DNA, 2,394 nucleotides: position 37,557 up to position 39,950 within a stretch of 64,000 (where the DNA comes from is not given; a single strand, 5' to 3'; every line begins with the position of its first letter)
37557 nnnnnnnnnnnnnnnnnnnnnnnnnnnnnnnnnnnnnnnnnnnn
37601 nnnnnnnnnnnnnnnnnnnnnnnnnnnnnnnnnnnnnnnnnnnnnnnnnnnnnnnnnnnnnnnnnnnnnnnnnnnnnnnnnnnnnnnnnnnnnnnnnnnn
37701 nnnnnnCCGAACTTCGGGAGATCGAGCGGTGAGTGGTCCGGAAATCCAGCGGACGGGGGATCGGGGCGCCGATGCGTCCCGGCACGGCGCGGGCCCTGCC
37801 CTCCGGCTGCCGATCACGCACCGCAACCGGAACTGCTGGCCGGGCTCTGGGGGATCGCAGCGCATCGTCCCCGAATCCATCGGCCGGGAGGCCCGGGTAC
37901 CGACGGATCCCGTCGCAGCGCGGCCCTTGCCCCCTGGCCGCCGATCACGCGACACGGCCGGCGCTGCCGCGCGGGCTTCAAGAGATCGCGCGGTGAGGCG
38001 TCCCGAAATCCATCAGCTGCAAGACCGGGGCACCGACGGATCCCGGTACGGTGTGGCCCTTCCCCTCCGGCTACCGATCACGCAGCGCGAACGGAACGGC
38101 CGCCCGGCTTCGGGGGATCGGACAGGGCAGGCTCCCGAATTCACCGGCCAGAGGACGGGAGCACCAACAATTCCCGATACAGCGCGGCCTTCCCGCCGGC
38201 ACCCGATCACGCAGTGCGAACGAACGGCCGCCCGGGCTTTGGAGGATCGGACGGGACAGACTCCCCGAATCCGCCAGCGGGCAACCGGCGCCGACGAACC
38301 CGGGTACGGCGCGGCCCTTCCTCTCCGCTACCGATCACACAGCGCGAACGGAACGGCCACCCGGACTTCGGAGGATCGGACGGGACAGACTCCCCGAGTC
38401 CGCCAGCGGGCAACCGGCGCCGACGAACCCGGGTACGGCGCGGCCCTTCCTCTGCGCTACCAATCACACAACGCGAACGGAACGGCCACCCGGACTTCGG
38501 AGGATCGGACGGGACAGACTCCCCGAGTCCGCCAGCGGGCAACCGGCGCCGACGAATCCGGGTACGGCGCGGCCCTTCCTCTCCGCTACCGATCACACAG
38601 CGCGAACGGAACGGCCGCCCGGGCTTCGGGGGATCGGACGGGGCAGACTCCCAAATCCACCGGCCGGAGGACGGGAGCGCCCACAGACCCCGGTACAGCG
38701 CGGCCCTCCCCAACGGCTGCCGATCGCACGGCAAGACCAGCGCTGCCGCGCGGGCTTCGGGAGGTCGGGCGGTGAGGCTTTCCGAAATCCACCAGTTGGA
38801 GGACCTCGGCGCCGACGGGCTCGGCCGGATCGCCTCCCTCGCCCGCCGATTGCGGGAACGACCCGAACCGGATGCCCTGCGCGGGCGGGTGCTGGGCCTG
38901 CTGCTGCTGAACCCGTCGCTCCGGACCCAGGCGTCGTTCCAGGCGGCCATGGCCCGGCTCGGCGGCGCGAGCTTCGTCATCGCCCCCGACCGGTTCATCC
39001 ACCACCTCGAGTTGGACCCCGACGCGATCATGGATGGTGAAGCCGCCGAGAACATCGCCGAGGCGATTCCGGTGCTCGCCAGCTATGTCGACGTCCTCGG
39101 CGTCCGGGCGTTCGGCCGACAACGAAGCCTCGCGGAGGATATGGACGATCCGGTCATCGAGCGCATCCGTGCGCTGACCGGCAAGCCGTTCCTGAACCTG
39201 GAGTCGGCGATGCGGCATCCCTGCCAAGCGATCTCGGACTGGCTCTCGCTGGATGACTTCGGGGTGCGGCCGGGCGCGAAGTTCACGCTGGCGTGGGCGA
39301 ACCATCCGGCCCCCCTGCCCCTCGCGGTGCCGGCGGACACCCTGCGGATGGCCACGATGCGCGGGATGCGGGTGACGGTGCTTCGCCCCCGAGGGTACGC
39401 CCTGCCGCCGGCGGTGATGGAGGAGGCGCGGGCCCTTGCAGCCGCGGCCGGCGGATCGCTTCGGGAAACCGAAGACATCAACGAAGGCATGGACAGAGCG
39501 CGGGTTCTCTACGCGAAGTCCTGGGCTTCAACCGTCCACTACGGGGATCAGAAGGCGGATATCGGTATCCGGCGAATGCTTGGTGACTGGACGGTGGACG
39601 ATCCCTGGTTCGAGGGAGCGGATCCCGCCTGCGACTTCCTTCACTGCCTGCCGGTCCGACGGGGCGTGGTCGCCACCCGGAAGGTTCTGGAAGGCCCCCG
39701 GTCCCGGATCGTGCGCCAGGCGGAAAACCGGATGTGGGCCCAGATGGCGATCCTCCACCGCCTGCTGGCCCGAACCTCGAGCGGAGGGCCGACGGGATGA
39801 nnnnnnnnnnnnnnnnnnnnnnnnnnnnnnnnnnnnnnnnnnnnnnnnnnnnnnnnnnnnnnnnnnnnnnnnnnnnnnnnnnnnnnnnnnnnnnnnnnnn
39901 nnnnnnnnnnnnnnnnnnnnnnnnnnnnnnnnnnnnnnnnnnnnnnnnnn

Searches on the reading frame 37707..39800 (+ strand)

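Call 62: search_protein_families(library=pfam, proteins=[window:37707-39800:+], max_evalue=0.00001)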
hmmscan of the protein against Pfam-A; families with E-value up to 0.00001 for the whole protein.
window:37707-39800:+ (697 aa): 2 families
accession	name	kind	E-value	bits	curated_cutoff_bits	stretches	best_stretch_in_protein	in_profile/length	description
PF00185.30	OTCace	-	3.5e-27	95.8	29.4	1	544-684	18-155/157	Aspartate/ornithine carbamoyltransferase, Asp/Orn binding domain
PF02729.26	OTCace_N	-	5.1e-20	72.5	29.9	1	362-515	4-146/148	Aspartate/ornithine carbamoyltransferase, carbamoyl-P binding domain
